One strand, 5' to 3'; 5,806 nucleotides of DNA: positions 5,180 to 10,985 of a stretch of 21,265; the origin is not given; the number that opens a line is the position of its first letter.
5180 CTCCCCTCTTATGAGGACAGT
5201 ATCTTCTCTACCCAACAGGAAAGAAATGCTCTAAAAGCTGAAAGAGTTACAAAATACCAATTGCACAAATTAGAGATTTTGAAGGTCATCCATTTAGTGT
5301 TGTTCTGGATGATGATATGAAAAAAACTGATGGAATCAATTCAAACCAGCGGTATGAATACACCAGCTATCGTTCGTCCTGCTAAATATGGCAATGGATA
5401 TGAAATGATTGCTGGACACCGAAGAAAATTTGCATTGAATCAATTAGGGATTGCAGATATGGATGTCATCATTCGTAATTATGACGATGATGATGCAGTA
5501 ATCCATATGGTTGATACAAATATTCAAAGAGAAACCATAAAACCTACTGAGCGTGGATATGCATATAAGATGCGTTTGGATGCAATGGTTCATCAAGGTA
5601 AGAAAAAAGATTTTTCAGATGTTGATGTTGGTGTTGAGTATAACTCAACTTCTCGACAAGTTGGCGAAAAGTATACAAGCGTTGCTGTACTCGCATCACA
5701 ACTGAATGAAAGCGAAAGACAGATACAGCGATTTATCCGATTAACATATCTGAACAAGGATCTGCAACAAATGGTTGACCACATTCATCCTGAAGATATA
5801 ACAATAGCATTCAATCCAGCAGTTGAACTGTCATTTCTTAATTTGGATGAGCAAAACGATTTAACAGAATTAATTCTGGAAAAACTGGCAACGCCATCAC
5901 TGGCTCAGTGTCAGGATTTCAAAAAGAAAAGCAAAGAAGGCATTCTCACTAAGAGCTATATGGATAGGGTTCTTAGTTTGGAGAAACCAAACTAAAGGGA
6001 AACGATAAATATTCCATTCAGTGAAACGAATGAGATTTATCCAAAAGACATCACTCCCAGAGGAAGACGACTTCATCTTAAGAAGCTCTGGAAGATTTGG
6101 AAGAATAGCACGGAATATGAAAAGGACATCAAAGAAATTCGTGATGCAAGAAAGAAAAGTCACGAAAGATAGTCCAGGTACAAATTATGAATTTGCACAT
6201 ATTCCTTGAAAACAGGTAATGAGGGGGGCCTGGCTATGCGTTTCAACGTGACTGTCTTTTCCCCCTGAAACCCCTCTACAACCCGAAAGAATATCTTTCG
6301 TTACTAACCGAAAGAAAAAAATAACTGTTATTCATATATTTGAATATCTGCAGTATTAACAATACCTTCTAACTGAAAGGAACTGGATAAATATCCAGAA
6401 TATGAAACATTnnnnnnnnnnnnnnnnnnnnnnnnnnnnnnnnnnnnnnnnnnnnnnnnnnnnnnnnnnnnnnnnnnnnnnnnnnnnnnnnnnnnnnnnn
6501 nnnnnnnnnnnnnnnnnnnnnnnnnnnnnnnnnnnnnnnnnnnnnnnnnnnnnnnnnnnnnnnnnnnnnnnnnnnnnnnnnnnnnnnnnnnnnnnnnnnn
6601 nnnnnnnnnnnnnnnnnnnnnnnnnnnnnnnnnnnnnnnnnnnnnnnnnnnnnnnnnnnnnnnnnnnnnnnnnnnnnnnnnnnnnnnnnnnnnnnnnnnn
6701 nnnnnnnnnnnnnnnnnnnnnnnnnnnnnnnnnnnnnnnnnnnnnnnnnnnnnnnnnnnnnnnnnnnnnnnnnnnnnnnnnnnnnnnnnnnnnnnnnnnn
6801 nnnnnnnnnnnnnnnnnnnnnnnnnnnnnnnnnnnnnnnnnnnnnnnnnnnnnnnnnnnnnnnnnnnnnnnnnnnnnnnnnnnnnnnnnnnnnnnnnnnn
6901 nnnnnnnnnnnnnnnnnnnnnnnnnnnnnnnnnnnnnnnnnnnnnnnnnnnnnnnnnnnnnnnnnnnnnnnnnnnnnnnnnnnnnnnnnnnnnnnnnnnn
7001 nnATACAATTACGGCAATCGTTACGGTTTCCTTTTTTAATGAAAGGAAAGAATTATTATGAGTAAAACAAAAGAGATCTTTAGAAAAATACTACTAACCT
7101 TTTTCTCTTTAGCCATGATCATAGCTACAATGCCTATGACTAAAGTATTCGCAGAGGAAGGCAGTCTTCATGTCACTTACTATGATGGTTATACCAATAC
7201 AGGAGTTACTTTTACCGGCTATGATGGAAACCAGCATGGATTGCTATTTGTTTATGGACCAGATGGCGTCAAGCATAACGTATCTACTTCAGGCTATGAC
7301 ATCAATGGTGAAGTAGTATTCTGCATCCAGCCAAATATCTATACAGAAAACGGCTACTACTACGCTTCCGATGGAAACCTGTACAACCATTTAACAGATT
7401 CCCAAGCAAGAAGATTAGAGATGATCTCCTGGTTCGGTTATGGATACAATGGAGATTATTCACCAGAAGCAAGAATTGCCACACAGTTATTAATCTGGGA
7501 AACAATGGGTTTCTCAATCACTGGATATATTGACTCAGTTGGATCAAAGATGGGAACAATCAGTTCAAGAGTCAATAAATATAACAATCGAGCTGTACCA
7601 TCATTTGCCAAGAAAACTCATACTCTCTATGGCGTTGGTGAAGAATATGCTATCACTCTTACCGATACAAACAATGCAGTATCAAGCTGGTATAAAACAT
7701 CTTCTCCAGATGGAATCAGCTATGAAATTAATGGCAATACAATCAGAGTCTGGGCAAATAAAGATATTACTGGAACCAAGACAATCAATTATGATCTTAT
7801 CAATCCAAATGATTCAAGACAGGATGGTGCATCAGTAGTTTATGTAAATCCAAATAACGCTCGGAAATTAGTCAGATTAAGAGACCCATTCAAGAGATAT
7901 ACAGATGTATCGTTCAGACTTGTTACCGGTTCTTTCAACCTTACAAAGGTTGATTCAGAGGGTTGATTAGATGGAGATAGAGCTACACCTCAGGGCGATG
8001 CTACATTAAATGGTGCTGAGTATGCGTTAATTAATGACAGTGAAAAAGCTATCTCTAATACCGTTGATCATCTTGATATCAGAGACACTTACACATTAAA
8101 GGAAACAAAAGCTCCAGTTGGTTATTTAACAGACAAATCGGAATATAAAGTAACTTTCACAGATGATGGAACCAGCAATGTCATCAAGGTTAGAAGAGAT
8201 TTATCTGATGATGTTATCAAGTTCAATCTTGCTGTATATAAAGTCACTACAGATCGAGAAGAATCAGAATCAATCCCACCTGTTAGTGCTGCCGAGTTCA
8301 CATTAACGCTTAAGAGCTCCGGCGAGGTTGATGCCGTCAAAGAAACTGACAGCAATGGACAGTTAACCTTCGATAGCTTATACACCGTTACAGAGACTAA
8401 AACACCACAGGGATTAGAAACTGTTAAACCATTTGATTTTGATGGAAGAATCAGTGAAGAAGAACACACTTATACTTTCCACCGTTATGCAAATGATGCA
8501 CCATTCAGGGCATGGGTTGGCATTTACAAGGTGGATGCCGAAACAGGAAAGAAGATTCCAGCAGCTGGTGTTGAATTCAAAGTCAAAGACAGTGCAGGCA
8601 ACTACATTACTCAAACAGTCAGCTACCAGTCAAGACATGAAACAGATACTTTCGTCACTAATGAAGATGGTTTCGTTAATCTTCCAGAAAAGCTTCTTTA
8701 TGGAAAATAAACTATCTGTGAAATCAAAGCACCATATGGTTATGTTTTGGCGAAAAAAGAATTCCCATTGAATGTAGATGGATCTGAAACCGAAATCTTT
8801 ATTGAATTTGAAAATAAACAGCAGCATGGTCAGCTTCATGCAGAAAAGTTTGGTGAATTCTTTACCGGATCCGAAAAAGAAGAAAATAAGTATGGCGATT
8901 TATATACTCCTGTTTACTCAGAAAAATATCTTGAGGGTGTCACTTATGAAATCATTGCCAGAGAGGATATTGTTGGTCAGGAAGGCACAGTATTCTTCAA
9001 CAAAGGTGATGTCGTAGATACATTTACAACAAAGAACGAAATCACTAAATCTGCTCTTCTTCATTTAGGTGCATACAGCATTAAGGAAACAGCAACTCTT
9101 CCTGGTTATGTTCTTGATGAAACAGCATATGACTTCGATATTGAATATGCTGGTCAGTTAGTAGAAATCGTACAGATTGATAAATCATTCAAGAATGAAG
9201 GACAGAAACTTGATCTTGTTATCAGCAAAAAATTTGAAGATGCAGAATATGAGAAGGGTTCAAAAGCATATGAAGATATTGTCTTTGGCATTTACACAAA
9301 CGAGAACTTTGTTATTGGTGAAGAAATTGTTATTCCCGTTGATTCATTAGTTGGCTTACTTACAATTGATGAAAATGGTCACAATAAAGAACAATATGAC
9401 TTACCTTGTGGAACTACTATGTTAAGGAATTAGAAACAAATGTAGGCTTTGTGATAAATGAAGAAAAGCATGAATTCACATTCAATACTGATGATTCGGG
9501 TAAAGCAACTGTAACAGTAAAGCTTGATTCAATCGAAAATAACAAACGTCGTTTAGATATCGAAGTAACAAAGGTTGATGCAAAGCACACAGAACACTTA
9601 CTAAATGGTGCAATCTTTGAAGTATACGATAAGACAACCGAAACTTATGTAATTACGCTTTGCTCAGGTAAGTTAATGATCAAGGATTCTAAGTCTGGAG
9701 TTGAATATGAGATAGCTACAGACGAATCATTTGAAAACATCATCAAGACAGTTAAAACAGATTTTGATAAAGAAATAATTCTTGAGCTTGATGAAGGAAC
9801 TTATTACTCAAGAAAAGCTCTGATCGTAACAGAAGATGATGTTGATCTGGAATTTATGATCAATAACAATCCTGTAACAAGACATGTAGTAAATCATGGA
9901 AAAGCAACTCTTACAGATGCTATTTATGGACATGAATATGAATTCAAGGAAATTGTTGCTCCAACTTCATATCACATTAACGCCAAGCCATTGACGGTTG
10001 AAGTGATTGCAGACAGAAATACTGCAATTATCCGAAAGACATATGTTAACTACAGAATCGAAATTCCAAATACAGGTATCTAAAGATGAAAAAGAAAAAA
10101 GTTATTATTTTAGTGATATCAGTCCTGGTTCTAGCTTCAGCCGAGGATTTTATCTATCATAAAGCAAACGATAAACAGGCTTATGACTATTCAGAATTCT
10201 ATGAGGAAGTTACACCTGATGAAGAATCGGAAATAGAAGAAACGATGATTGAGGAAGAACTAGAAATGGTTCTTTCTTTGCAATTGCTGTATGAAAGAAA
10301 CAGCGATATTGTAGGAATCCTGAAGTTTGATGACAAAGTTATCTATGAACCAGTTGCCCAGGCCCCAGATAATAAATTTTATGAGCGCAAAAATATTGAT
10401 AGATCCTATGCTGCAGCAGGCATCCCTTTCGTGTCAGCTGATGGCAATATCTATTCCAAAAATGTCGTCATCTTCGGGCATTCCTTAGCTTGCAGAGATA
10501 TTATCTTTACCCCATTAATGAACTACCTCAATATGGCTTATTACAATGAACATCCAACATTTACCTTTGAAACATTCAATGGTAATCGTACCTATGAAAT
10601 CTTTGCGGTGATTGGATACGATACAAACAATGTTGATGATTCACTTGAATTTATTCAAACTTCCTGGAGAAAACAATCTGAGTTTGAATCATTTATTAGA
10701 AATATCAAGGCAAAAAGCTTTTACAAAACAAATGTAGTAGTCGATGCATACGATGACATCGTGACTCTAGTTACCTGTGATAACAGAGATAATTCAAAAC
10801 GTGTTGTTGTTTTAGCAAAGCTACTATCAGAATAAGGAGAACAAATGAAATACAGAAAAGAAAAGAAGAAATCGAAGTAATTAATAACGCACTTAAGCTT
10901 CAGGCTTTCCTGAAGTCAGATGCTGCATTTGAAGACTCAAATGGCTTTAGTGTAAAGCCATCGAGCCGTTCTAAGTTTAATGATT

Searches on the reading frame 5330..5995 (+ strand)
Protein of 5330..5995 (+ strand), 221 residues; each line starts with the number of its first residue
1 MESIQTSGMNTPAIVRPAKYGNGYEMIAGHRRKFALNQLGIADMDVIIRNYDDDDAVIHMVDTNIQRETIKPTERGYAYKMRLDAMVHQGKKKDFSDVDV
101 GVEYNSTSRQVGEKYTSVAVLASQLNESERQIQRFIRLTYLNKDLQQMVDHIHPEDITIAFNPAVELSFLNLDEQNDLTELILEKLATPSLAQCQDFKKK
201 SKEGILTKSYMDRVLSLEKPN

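Call 15: search_protein_families(library=pfam, proteins=[window:5330-5995:+], max_evalue=0.001)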
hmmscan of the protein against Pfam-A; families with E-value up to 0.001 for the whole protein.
window:5330-5995:+ (221 aa): 1 family
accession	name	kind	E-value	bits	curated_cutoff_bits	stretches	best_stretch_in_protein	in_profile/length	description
PF02195.25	ParB_N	-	6.7e-09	36.1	26.3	1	2-66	32-95/95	ParB N-terminal domain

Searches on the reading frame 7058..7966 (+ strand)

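Call 15: search_protein_families(library=pfam, proteins=[window:7058-7966:+], max_evalue=0.001)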
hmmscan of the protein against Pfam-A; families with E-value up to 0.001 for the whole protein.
window:7058-7966:+ (302 aa): 1 family
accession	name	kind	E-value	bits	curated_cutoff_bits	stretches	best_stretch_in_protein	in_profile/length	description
PF08341.16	TED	-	3.8e-07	30.9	22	1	87-166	2-75/102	Thioester domain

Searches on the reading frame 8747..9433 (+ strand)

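Call 15: search_protein_families(library=pfam, proteins=[window:8747-9433:+], max_evalue=0.001)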
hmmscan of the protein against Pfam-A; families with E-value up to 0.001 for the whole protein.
window:8747-9433:+ (228 aa): 1 family
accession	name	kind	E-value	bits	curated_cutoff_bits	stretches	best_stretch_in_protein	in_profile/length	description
PF17802.7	SpaA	-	2.4e-10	40.9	23.1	1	59-143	13-87/91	Prealbumin-like fold domain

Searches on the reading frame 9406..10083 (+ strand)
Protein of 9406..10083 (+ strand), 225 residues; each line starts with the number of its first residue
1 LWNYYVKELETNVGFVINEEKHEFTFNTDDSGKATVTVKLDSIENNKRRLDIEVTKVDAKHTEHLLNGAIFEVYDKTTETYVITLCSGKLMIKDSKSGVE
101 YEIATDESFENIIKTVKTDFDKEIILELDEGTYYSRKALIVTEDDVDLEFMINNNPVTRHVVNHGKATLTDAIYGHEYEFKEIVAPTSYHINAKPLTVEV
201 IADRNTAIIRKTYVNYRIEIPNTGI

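Call 15: search_protein_families(library=pfam, proteins=[window:9406-10083:+], max_evalue=0.001)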
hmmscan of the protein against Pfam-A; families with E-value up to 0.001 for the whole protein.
window:9406-10083:+ (225 aa): 1 family
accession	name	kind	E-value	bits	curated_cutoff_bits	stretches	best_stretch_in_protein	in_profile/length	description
PF17802.7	SpaA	-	3.1e-15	56.5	23.1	1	163-209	40-85/91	Prealbumin-like fold domain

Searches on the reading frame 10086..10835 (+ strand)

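Call 16: search_protein_families(library=pfam, proteins=[window:10086-10835:+], max_evalue=0.001)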
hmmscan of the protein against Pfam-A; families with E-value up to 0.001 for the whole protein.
window:10086-10835:+ (249 aa): 1 family
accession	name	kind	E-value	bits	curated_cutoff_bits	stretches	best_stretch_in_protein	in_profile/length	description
PF04203.18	Sortase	-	1.2e-09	38.4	26.6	1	124-246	37-124/125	Sortase domain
